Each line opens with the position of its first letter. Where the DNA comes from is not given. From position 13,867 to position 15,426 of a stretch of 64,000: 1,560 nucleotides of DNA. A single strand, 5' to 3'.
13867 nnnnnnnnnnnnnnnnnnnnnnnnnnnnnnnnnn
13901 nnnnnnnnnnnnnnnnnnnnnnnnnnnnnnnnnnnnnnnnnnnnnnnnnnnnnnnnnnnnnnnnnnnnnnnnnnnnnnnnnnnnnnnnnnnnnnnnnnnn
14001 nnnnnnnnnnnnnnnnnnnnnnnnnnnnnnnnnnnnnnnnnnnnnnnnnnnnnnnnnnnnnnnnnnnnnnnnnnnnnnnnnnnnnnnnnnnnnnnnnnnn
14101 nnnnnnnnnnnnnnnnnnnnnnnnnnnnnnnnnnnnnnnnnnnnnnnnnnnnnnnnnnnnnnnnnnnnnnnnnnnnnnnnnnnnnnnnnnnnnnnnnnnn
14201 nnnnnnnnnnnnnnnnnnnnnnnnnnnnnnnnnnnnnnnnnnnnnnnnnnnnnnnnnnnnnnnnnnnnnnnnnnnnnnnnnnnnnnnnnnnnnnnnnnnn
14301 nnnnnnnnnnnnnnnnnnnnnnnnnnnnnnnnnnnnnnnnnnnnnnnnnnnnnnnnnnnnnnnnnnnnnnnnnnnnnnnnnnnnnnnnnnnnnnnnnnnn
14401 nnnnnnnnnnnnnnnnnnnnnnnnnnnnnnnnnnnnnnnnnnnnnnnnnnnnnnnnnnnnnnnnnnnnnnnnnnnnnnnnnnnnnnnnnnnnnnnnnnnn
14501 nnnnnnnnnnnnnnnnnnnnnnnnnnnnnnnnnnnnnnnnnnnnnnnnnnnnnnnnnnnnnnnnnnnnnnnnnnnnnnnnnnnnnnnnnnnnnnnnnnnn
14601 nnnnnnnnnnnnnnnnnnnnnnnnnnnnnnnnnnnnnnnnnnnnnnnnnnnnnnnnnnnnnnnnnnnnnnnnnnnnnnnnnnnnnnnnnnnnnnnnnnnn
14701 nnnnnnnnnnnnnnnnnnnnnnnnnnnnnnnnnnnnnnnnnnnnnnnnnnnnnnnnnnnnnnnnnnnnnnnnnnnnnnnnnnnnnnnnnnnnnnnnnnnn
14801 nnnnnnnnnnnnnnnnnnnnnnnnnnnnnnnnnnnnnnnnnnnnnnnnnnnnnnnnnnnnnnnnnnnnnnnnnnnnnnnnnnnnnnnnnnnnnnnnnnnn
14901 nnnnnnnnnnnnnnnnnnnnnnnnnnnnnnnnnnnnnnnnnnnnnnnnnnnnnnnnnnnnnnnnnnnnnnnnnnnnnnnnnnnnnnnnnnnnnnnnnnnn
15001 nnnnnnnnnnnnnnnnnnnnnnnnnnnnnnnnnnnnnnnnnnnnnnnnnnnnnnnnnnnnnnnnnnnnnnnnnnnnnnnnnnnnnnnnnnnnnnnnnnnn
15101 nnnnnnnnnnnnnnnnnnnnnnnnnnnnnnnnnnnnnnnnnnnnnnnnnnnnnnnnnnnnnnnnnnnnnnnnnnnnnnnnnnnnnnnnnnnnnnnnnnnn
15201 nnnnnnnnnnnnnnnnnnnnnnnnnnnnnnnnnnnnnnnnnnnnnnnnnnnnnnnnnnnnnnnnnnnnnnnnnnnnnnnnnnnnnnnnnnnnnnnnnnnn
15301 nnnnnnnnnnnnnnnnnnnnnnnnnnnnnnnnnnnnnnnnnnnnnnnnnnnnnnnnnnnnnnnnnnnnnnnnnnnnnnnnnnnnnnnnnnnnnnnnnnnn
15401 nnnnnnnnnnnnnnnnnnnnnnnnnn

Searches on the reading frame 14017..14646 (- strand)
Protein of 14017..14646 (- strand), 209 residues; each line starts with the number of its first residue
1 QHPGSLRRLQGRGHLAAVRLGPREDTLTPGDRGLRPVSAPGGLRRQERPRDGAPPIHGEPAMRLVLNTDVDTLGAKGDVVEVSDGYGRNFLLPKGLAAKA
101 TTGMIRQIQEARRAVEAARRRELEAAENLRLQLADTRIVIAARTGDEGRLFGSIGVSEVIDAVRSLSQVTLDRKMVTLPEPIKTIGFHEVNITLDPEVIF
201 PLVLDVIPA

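Call 41: search_protein_families(library=pfam, proteins=[window:14017-14646:-], max_evalue=0.00001)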
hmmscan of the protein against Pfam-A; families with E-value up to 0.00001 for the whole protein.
window:14017-14646:- (209 aa): 2 families
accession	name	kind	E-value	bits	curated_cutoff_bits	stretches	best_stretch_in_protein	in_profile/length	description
PF03948.19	Ribosomal_L9_C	-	2.1e-19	70.2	23.2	1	124-207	1-85/86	Ribosomal protein L9, C-terminal domain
PF01281.25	Ribosomal_L9_N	-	1.1e-18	66.9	20.7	1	62-107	1-46/47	Ribosomal protein L9, N-terminal domain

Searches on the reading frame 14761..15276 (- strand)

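Call 41: search_protein_families(library=pfam, proteins=[window:14761-15276:-], max_evalue=0.00001)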
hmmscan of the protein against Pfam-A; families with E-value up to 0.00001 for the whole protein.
window:14761-15276:- (171 aa): 1 family
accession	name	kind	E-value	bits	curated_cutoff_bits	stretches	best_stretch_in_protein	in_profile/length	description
PF00436.31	SSB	-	4.8e-31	107.3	26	1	16-116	2-101/104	Single-strand binding protein family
